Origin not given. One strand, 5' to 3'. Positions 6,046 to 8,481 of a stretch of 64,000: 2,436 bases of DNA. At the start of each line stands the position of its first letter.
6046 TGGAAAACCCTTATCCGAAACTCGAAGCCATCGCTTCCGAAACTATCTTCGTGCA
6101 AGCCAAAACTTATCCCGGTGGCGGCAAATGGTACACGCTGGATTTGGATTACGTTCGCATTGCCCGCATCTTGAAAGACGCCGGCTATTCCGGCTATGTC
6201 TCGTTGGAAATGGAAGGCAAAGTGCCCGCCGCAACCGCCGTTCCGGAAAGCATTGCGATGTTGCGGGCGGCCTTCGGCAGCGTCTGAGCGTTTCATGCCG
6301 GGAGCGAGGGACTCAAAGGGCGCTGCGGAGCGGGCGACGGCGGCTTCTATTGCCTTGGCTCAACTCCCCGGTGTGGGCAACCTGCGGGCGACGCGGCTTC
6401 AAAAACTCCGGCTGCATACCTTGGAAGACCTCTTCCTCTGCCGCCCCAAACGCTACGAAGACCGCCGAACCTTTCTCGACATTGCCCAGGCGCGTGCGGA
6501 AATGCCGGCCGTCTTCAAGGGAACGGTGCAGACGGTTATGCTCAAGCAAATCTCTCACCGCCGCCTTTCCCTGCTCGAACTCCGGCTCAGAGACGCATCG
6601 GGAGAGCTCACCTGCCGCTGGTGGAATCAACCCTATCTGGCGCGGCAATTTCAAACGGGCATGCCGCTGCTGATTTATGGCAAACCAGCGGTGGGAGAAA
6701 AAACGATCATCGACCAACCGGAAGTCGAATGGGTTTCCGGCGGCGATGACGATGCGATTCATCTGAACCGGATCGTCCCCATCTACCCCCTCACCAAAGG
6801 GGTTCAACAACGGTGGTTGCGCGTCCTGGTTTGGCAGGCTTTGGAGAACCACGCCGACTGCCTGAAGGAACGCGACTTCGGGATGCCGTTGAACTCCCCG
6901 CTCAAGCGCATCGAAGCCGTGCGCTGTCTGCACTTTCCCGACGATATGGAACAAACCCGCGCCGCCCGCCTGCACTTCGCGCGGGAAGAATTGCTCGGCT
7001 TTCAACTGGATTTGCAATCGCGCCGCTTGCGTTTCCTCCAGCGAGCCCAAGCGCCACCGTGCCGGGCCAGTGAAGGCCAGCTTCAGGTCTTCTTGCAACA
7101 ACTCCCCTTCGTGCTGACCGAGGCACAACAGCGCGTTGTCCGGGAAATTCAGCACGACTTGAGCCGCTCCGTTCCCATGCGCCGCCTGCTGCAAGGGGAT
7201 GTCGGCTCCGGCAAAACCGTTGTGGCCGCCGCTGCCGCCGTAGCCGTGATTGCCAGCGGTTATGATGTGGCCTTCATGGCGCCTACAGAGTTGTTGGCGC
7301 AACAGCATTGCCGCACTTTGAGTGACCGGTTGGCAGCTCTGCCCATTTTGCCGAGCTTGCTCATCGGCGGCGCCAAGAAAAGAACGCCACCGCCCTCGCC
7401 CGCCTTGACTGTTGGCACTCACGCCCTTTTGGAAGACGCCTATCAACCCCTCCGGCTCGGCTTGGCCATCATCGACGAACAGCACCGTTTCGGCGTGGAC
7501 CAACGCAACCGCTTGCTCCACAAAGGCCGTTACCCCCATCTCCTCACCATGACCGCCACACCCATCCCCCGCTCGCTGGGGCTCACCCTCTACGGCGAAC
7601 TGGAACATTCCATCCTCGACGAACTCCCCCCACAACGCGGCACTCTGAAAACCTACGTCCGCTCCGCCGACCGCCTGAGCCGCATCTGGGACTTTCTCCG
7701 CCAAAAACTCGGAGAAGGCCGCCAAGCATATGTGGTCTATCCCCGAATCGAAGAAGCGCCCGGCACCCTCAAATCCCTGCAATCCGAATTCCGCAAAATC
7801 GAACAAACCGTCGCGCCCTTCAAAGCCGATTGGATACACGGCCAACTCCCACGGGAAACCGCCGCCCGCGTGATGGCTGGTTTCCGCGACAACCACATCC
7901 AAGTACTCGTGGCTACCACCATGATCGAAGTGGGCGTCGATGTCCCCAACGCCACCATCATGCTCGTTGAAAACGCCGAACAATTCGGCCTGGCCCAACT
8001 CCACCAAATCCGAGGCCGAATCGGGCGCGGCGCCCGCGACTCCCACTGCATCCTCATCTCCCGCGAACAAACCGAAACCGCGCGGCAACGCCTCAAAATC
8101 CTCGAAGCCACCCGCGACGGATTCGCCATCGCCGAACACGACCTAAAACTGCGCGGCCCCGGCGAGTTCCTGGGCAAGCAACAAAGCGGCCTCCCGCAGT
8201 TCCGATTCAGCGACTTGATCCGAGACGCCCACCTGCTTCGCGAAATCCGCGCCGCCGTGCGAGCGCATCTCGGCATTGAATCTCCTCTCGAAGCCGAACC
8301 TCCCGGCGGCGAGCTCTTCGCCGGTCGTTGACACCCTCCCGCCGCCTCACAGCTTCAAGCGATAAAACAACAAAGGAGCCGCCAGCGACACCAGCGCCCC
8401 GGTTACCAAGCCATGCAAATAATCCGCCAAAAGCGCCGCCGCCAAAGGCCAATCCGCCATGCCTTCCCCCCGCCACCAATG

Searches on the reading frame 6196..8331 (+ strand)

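Call 96: search_protein_families(library=padloc, proteins=[window:6196-8331:+], max_evalue=0.00001)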
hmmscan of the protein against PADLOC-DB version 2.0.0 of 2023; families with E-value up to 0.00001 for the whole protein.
window:6196-8331:+ (711 aa): 4 families
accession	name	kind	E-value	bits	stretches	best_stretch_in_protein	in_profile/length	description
PDLC02707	PbeA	-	3.2e-07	27.3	0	543-590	549-596/672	PbeA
PDLC01769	Cas3g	-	4e-06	23.8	1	489-631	253-389/836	-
PDLC01762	Cas3b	-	8.2e-06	22.7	0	452-652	395-575/692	-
PDLC02870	DpdF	-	8.7e-06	22.5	0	542-632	251-339/534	DpdF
